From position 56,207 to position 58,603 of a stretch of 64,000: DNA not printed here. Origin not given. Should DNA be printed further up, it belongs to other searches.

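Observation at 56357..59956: YqeC-family and MobA-like genes (GTGA-coupled) directly upstream of a bis-MGD molybdoenzyme rather than a xanthine-dehydrogenase-family hydroxylase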

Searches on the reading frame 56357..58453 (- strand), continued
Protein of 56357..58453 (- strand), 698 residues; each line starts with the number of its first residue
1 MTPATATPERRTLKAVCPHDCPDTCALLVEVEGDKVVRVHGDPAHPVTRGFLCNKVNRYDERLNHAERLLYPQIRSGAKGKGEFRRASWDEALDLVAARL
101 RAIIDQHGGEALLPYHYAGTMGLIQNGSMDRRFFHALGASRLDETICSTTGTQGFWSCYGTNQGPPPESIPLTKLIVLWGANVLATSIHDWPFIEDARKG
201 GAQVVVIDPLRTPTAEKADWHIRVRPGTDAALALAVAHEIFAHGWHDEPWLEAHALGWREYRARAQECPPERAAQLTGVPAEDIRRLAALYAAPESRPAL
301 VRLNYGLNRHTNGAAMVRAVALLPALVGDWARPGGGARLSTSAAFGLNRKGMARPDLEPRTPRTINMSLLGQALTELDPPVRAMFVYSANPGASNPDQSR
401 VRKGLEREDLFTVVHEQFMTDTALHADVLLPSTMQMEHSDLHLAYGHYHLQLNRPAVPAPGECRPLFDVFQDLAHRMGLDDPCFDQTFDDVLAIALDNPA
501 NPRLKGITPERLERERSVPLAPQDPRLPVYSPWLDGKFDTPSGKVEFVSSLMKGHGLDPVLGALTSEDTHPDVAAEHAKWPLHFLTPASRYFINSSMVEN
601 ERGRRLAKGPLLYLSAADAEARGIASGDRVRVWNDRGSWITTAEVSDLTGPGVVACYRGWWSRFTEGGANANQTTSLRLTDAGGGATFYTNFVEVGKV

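Call 52: get_annotated_region(hit=H17, flank=7000)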
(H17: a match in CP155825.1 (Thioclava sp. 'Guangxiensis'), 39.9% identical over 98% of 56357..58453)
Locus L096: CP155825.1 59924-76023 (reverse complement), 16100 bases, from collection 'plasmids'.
description: Thioclava sp. 'Guangxiensis' plasmid p4, complete sequence
organism: Thioclava sp. 'Guangxiensis' (NCBI taxid 3149044)
taxonomy: Bacteria; Pseudomonadota; Alphaproteobacteria; Rhodobacterales; Paracoccaceae; Thioclava; Thioclava sp. 'Guangxiensis'
host: -; source: Bruguiera gymnorhiza,pure culture,mangrove soil; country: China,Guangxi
typing (MOB-suite, as given by PLSDB): mobilizable; relaxase MOBP
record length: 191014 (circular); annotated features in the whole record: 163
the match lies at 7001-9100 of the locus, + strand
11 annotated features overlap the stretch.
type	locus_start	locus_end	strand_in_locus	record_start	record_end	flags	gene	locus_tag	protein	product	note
CDS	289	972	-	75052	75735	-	-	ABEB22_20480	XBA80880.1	IS6 family transposase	-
CDS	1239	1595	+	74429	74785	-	-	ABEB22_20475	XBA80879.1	replication initiation protein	-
CDS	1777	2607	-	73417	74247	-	-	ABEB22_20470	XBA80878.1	hypothetical protein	-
CDS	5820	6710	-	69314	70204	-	-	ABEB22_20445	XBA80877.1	AraC family transcriptional regulator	-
CDS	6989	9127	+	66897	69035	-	-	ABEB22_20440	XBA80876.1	molybdopterin-dependent oxidoreductase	-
CDS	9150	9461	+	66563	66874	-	-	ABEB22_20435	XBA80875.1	4Fe-4S binding protein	-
CDS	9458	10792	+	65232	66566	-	-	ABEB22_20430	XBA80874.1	FAD-dependent oxidoreductase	-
CDS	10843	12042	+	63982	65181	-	glp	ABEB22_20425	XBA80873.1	gephyrin-like molybdotransferase Glp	-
CDS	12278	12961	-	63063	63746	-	-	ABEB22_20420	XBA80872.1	IS6 family transposase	-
CDS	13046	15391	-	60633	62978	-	treY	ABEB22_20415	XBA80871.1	malto-oligosyltrehalose synthase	-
CDS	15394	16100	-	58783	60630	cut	treZ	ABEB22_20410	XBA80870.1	malto-oligosyltrehalose trehalohydrolase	-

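Call 75: find_homologous_proteins(query=window:56357-58453:-, max_evalue=1e-50)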
Query window:56357-58453:- (698 aa): 7835 proteins with E <= 1e-50 among 8000 candidates; the best 120 are listed.
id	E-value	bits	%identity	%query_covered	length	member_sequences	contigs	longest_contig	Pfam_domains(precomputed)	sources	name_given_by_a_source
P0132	0.0e+0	1636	100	100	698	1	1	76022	PF00384.28,PF01568.28,PF04879.22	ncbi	-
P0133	0.0e+0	1422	86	100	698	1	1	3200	PF00384.28,PF01568.28,PF04879.22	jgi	jgi:anaerobic selenocysteine-containing dehydrogenase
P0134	0.0e+0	1389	84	100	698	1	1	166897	PF00384.28,PF01568.28,PF04879.22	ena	-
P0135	0.0e+0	1387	84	100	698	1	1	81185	PF00384.28,PF01568.28,PF04879.22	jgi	jgi:anaerobic selenocysteine-containing dehydrogenase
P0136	0.0e+0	1378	83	100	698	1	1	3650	PF00384.28,PF01568.28,PF04879.22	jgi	jgi:anaerobic selenocysteine-containing dehydrogenase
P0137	0.0e+0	1373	83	100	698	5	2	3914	PF00384.28,PF01568.28,PF04879.22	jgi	-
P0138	0.0e+0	1364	82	99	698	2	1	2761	PF00384.28,PF01568.28,PF04879.22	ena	-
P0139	0.0e+0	1354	83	98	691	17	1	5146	PF00384.28,PF01568.28,PF04879.22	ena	-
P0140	0.0e+0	1341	82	100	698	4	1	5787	PF00384.28,PF01568.28,PF04879.22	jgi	-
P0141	0.0e+0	1298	79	100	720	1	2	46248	PF00384.28,PF01568.28,PF04879.22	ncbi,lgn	ncbi:MAG: molybdopterin-containing oxidoreductase family protein [Candidatus Eiseniibacteriota bacte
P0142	0.0e+0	1258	80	95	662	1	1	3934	PF00384.28,PF01568.28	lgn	-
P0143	0.0e+0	1231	76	99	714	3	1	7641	PF00384.28,PF01568.28,PF04879.22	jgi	jgi:anaerobic selenocysteine-containing dehydrogenase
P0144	0.0e+0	1226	75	99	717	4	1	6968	PF00384.28,PF01568.28,PF04879.22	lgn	-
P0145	0.0e+0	1217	75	99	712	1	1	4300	PF00384.28,PF01568.28,PF04879.22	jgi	jgi:anaerobic selenocysteine-containing dehydrogenase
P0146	0.0e+0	1215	76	99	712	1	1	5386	PF00384.28,PF01568.28,PF04879.22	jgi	jgi:anaerobic selenocysteine-containing dehydrogenase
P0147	0.0e+0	1206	76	99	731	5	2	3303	PF00384.28,PF01568.28,PF04879.22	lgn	-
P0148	0.0e+0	1204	75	99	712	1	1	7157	PF00384.28,PF01568.28,PF04879.22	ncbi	-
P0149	0.0e+0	1201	75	100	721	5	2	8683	PF00384.28,PF01568.28,PF04879.22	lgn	-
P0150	0.0e+0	1201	74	100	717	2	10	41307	PF00384.28,PF01568.28,PF04879.22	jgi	jgi:anaerobic selenocysteine-containing dehydrogenase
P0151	0.0e+0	1200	74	100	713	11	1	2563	PF00384.28,PF01568.28,PF04879.22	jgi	jgi:anaerobic selenocysteine-containing dehydrogenase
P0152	0.0e+0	1200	74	99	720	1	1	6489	PF00384.28,PF01568.28,PF04879.22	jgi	jgi:anaerobic selenocysteine-containing dehydrogenase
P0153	0.0e+0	1198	74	100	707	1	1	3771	PF00384.28,PF01568.28,PF04879.22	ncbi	-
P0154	0.0e+0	1193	74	98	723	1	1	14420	PF00384.28,PF01568.28,PF04879.22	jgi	jgi:anaerobic selenocysteine-containing dehydrogenase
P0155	0.0e+0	1193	74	98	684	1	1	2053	PF00384.28,PF01568.28,PF04879.22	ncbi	ncbi:MAG: molybdopterin-dependent oxidoreductase, partial [Candidatus Eisenbacteria bacterium]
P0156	0.0e+0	1193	74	99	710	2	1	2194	PF00384.28,PF01568.28,PF04879.22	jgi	-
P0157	0.0e+0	1114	84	82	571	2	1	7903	PF00384.28,PF01568.28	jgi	jgi:anaerobic selenocysteine-containing dehydrogenase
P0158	1.7e-278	944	61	98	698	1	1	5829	PF00384.28,PF01568.28,PF04879.22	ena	-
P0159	1.0e-252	859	81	64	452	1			PF00384.28,PF04879.22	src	-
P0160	2.0e-217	742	52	99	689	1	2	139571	PF00384.28,PF01568.28,PF04879.22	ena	-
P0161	2.6e-217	742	52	98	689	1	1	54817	PF00384.28,PF01568.28,PF04879.22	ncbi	ncbi:MAG: molybdopterin oxidoreductase family protein [Vicinamibacteria bacterium]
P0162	8.5e-217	740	51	100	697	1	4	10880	PF00384.28,PF01568.28,PF04879.22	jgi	jgi:anaerobic selenocysteine-containing dehydrogenase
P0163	9.4e-217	740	52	98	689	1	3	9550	PF00384.28,PF01568.28,PF04879.22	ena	-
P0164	1.2e-216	740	52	98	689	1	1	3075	PF00384.28,PF01568.28,PF04879.22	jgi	-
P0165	1.9e-216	739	52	99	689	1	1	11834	PF00384.28,PF01568.28,PF04879.22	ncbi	-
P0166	2.9e-216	738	52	98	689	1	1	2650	PF00384.28,PF01568.28,PF04879.22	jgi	-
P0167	3.6e-216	738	51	98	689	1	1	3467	PF00384.28,PF01568.28,PF04879.22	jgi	jgi:anaerobic selenocysteine-containing dehydrogenase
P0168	3.0e-215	735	50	100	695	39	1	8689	PF00384.28,PF01568.28,PF04879.22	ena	-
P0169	3.1e-215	735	51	99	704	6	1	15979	PF00384.28,PF01568.28,PF04879.22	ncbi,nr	ncbi:MAG TPA: molybdopterin oxidoreductase family protein [Vicinamibacteria bacterium]|nr:molybdopte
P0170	6.7e-215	734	51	99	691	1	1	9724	PF00384.28,PF01568.28,PF04879.22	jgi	-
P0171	1.0e-214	733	51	98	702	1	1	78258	PF00384.28,PF01568.28,PF04879.22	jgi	jgi:anaerobic selenocysteine-containing dehydrogenase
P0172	1.1e-214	733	51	98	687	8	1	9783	PF00384.28,PF01568.28,PF04879.22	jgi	-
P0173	1.6e-214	733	50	99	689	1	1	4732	PF00384.28,PF01568.28,PF04879.22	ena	-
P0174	3.4e-214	732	50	100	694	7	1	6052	PF00384.28,PF01568.28,PF04879.22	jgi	jgi:anaerobic selenocysteine-containing dehydrogenase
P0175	3.6e-214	731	51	100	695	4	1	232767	PF00384.28,PF01568.28,PF04879.22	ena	-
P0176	4.2e-214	731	50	98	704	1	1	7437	PF00384.28,PF01568.28,PF04879.22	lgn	-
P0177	6.8e-214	731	50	100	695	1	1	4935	PF00384.28,PF01568.28,PF04879.22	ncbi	-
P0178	7.4e-214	730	51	98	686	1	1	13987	PF00384.28,PF01568.28,PF04879.22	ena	-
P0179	1.4e-213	730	50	99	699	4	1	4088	PF00384.28,PF01568.28,PF04879.22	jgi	jgi:anaerobic selenocysteine-containing dehydrogenase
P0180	1.5e-213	729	49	100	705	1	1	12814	PF00384.28,PF01568.28,PF04879.22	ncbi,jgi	jgi:anaerobic selenocysteine-containing dehydrogenase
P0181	1.8e-213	729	50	100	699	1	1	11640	PF00384.28,PF01568.28,PF04879.22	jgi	jgi:anaerobic selenocysteine-containing dehydrogenase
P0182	2.1e-213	729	51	99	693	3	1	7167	PF00384.28,PF01568.28,PF04879.22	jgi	jgi:anaerobic selenocysteine-containing dehydrogenase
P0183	2.4e-213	729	50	99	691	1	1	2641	PF00384.28,PF01568.28,PF04879.22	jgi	jgi:anaerobic selenocysteine-containing dehydrogenase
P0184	3.7e-213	728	51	99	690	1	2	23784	PF00384.28,PF01568.28,PF04879.22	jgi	jgi:anaerobic selenocysteine-containing dehydrogenase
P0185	3.8e-213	728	50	99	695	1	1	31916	PF00384.28,PF01568.28,PF04879.22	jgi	jgi:anaerobic selenocysteine-containing dehydrogenase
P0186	4.2e-213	728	51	100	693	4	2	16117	PF00384.28,PF01568.28,PF04879.22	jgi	jgi:anaerobic selenocysteine-containing dehydrogenase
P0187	4.2e-213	728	51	99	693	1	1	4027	PF00384.28,PF01568.28,PF04879.22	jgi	jgi:anaerobic selenocysteine-containing dehydrogenase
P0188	5.2e-213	728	50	99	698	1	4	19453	PF00384.28,PF01568.28,PF04879.22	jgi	jgi:anaerobic selenocysteine-containing dehydrogenase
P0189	6.1e-213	727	51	98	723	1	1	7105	PF00384.28,PF01568.28,PF04879.22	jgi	jgi:anaerobic selenocysteine-containing dehydrogenase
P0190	8.5e-213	727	51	99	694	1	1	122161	PF00384.28,PF01568.28,PF04879.22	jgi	-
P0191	1.0e-212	727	51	99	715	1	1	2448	PF00384.28,PF01568.28,PF04879.22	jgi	jgi:anaerobic selenocysteine-containing dehydrogenase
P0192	1.9e-212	726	49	100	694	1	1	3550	PF00384.28,PF01568.28,PF04879.22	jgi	jgi:anaerobic selenocysteine-containing dehydrogenase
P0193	2.5e-212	725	51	98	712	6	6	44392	PF00384.28,PF01568.28,PF04879.22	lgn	-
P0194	2.5e-212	725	49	99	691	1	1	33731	PF00384.28,PF01568.28,PF04879.22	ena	-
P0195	3.0e-212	725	50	98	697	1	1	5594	PF00384.28,PF01568.28,PF04879.22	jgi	jgi:anaerobic selenocysteine-containing dehydrogenase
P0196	3.0e-212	725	50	100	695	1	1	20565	PF00384.28,PF01568.28,PF04879.22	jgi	jgi:anaerobic selenocysteine-containing dehydrogenase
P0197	4.3e-212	725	50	99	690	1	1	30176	PF00384.28,PF01568.28,PF04879.22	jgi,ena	-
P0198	4.5e-212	724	50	100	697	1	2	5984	PF00384.28,PF01568.28,PF04879.22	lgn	-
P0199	4.6e-212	724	51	98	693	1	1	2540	PF00384.28,PF01568.28,PF04879.22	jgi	-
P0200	4.8e-212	724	50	98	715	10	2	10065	PF00384.28,PF01568.28,PF04879.22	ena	-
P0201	5.0e-212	724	50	98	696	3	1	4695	PF00384.28,PF01568.28,PF04879.22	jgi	jgi:anaerobic selenocysteine-containing dehydrogenase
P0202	7.1e-212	724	50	99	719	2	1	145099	PF00384.28,PF01568.28,PF04879.22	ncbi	-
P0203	8.4e-212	724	51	100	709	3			PF00384.28,PF01568.28,PF04879.22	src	-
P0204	1.2e-211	723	49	99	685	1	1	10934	PF00384.28,PF01568.28,PF04879.22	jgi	jgi:anaerobic selenocysteine-containing dehydrogenase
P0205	1.3e-211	723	49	99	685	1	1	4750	PF00384.28,PF01568.28,PF04879.22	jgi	jgi:anaerobic selenocysteine-containing dehydrogenase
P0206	1.5e-211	723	52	97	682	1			PF00384.28,PF01568.28,PF04879.22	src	-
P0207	1.7e-211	723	50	99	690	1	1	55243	PF00384.28,PF01568.28,PF04879.22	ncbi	-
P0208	1.8e-211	723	50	98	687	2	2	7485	PF00384.28,PF01568.28,PF04879.22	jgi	jgi:anaerobic selenocysteine-containing dehydrogenase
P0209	2.8e-211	722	49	99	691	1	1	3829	PF00384.28,PF01568.28,PF04879.22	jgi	jgi:anaerobic selenocysteine-containing dehydrogenase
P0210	3.0e-211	722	50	99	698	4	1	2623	PF00384.28,PF01568.28,PF04879.22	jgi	jgi:anaerobic selenocysteine-containing dehydrogenase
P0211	4.0e-211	721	50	98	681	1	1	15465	PF00384.28,PF01568.28,PF04879.22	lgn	-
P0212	5.7e-211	721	49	99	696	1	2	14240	PF00384.28,PF01568.28,PF04879.22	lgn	-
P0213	8.5e-211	720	49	99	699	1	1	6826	PF00384.28,PF01568.28,PF04879.22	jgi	jgi:anaerobic selenocysteine-containing dehydrogenase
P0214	8.9e-211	720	49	99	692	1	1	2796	PF00384.28,PF01568.28,PF04879.22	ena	-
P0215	9.3e-211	720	50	98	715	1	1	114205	PF00384.28,PF01568.28,PF04879.22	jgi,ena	-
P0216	9.8e-211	720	50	98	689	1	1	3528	PF00384.28,PF01568.28,PF04879.22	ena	-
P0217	1.1e-210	720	49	99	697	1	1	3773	PF00384.28,PF01568.28,PF04879.22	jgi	jgi:anaerobic selenocysteine-containing dehydrogenase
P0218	2.0e-210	719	49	99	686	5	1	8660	PF00384.28,PF01568.28,PF04879.22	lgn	-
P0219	2.0e-210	719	50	99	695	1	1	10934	PF00384.28,PF01568.28,PF04879.22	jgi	jgi:anaerobic selenocysteine-containing dehydrogenase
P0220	2.7e-210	719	50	99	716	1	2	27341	PF00384.28,PF01568.28,PF04879.22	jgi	jgi:molybdopterin guanine dinucleotide-containing S/N-oxide reductase-like protein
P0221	2.7e-210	719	50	99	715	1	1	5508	PF00384.28,PF01568.28,PF04879.22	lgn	-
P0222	2.7e-210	719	51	99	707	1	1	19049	PF00384.28,PF01568.28,PF04879.22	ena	-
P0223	2.8e-210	719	50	98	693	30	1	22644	PF00384.28,PF01568.28,PF04879.22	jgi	-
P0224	3.4e-210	718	49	99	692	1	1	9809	PF00384.28,PF01568.28,PF04879.22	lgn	-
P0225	4.0e-210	718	51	98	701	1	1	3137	PF00384.28,PF01568.28,PF04879.22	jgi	jgi:anaerobic selenocysteine-containing dehydrogenase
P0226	4.3e-210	718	51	100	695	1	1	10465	PF00384.28,PF01568.28,PF04879.22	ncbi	-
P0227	4.4e-210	718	51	98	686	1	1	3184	PF00384.28,PF01568.28,PF04879.22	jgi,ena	-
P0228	5.2e-210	718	49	99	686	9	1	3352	PF00384.28,PF01568.28,PF04879.22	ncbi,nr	ncbi:MAG TPA: molybdopterin oxidoreductase family protein [Blastocatellia bacterium]|nr:molybdopteri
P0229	5.9e-210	717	50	99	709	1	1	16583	PF00384.28,PF01568.28,PF04879.22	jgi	jgi:anaerobic selenocysteine-containing dehydrogenase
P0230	6.4e-210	717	49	99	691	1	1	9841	PF00384.28,PF01568.28,PF04879.22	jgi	jgi:anaerobic selenocysteine-containing dehydrogenase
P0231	6.7e-210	717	49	99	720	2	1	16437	PF00384.28,PF01568.28,PF04879.22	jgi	jgi:molybdopterin guanine dinucleotide-containing S/N-oxide reductase-like protein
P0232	8.2e-210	717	48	100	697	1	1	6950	PF00384.28,PF01568.28,PF04879.22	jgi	-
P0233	1.0e-209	717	51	99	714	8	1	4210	PF00384.28,PF01568.28,PF04879.22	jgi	jgi:anaerobic selenocysteine-containing dehydrogenase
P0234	1.0e-209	717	51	99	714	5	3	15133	PF00384.28,PF01568.28,PF04879.22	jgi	jgi:anaerobic selenocysteine-containing dehydrogenase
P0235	1.2e-209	716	49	98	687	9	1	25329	PF00384.28,PF01568.28,PF04879.22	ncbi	ncbi:MAG: molybdopterin-dependent oxidoreductase [Blastocatellia bacterium]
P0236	1.3e-209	716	49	99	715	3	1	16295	PF00384.28,PF01568.28,PF04879.22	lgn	-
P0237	1.3e-209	716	49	99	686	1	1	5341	PF00384.28,PF01568.28,PF04879.22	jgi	jgi:anaerobic selenocysteine-containing dehydrogenase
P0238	1.5e-209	716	50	99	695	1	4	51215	PF00384.28,PF01568.28,PF04879.22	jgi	jgi:anaerobic selenocysteine-containing dehydrogenase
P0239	1.6e-209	716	51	98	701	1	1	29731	PF00384.28,PF01568.28,PF04879.22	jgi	jgi:anaerobic selenocysteine-containing dehydrogenase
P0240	1.6e-209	716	51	99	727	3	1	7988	PF00384.28,PF01568.28,PF04879.22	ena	-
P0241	1.9e-209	716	50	100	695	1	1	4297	PF00384.28,PF01568.28,PF04879.22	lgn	-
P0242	1.9e-209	716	50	98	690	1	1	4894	PF00384.28,PF01568.28,PF04879.22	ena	-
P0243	2.2e-209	716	49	98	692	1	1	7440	PF00384.28,PF01568.28,PF04879.22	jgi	-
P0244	2.2e-209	716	49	99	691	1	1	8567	PF00384.28,PF01568.28,PF04879.22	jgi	jgi:anaerobic selenocysteine-containing dehydrogenase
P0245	2.2e-209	716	50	100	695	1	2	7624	PF00384.28,PF01568.28,PF04879.22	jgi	jgi:anaerobic selenocysteine-containing dehydrogenase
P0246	3.8e-209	715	49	98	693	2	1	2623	PF00384.28,PF01568.28,PF04879.22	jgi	jgi:anaerobic selenocysteine-containing dehydrogenase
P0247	4.0e-209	715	51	98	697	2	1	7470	PF00384.28,PF01568.28,PF04879.22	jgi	jgi:anaerobic selenocysteine-containing dehydrogenase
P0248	4.4e-209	715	50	98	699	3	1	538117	PF00384.28,PF01568.28,PF04879.22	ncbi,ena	-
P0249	5.0e-209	714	49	98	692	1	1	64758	PF00384.28,PF01568.28,PF04879.22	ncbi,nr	ncbi:MAG: molybdopterin oxidoreductase family protein [Acidobacteria bacterium]|nr:molybdopterin oxi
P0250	5.7e-209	714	50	99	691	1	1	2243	PF00384.28,PF01568.28,PF04879.22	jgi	jgi:anaerobic selenocysteine-containing dehydrogenase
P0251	6.1e-209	714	50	100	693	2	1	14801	PF00384.28,PF01568.28,PF04879.22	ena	-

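Call 76: find_encoding_contigs(protein=P0158, flank=6000, max_places=2)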
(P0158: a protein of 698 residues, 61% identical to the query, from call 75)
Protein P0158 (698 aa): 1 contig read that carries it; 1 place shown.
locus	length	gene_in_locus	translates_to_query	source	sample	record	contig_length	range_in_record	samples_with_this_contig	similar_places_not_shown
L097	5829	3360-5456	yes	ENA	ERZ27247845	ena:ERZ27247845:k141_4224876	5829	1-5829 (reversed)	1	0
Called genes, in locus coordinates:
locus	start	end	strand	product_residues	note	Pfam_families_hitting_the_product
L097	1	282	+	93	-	?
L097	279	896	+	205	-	PF00702:Hydrolase, PF13419:HAD_2 (weak)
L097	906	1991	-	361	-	PF10994:DUF2817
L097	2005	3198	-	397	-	PF01546:Peptidase_M20, PF07687:M20_dimer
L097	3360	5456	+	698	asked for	PF04879:Molybdop_Fe4S4, PF00384:Molybdopterin, PF01568:Molydop_binding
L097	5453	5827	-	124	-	?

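Call 77: find_encoding_contigs(protein=P0161, flank=6000, max_places=2)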
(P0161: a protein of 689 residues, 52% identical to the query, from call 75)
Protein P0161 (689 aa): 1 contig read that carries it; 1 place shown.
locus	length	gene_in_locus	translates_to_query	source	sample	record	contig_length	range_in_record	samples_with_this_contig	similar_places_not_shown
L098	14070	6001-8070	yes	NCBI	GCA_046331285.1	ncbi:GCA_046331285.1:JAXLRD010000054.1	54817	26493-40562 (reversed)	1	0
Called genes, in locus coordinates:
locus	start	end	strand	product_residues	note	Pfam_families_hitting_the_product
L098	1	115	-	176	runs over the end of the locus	PF00076:RRM_1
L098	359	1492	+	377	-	PF00583:Acetyltransf_1 (faint)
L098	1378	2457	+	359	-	PF01073:3Beta_HSD, PF01370:Epimerase, PF04321:RmlD_sub_bind, PF05368:NmrA, PF07993:NAD_binding_4, PF13460:NAD_binding_10, PF16363:GDP_Man_Dehyd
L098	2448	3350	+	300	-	PF14378:PAP2_3, PF01569:PAP2 (weak)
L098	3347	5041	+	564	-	PF04389:Peptidase_M28, PF01546:Peptidase_M20 (weak)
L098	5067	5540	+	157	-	PF06094:GGACT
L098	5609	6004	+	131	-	PF03061:4HBT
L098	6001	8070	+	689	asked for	PF04879:Molybdop_Fe4S4, PF00384:Molybdopterin, PF01568:Molydop_binding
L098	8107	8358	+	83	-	-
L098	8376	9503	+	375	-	PF00557:Peptidase_M24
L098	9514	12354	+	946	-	PF00392:GntR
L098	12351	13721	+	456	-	PF00246:Peptidase_M14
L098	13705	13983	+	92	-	-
